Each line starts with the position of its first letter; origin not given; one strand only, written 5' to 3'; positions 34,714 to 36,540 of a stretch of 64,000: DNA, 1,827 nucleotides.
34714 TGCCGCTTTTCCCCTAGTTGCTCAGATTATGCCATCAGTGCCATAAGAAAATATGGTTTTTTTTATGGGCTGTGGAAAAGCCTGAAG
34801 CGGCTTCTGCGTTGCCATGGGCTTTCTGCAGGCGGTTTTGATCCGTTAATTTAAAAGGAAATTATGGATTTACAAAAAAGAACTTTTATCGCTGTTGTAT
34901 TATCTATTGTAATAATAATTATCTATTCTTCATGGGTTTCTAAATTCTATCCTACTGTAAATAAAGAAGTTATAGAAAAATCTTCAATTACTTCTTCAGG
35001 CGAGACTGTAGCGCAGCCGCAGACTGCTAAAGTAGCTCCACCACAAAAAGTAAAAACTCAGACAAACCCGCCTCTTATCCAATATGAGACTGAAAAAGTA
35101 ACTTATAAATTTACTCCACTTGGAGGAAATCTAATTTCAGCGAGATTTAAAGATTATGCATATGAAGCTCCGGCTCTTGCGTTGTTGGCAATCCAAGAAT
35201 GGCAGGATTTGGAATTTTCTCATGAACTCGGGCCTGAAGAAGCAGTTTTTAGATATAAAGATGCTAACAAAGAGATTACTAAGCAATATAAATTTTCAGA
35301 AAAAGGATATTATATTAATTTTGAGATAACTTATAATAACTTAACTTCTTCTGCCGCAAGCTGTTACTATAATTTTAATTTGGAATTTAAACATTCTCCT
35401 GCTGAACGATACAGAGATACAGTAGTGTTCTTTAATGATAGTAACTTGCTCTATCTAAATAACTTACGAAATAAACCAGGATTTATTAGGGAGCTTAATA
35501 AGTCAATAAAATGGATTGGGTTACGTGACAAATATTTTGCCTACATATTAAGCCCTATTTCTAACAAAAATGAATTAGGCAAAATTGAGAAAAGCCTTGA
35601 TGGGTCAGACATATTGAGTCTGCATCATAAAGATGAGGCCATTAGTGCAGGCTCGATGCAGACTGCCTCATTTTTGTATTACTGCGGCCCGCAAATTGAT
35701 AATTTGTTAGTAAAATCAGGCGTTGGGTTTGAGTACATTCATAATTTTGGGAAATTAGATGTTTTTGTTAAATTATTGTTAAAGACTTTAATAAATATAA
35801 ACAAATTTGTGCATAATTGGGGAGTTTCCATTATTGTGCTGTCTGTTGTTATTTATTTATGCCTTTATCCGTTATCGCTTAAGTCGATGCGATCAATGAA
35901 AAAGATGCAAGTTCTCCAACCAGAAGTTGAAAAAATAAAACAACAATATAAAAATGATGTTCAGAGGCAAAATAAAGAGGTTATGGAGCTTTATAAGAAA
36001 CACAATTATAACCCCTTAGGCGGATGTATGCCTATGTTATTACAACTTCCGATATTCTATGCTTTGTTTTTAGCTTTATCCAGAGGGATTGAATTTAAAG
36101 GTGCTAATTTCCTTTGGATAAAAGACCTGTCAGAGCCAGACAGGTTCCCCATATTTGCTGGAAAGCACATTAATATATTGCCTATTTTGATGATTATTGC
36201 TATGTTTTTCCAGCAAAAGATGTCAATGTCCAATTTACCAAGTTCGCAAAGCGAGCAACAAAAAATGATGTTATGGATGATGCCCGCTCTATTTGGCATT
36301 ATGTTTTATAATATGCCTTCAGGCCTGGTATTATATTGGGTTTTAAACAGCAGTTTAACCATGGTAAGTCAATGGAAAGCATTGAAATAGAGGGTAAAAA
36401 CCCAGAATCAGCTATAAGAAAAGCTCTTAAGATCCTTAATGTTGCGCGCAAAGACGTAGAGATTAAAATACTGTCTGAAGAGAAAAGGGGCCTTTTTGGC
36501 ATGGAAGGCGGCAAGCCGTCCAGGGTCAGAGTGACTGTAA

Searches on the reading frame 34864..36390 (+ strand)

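Call 64: search_protein_families(library=pfam, proteins=[window:34864-36390:+], max_evalue=0.001)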
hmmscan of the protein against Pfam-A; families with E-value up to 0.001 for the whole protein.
window:34864-36390:+ (508 aa): 2 families
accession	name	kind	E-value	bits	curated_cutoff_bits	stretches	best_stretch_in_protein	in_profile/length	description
PF02096.25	60KD_IMP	-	5.5e-60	202.5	35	1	319-504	1-159/163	60Kd inner membrane protein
PF14849.12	YidC_periplas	-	3e-12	47.5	24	1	127-306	90-281/283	YidC periplasmic domain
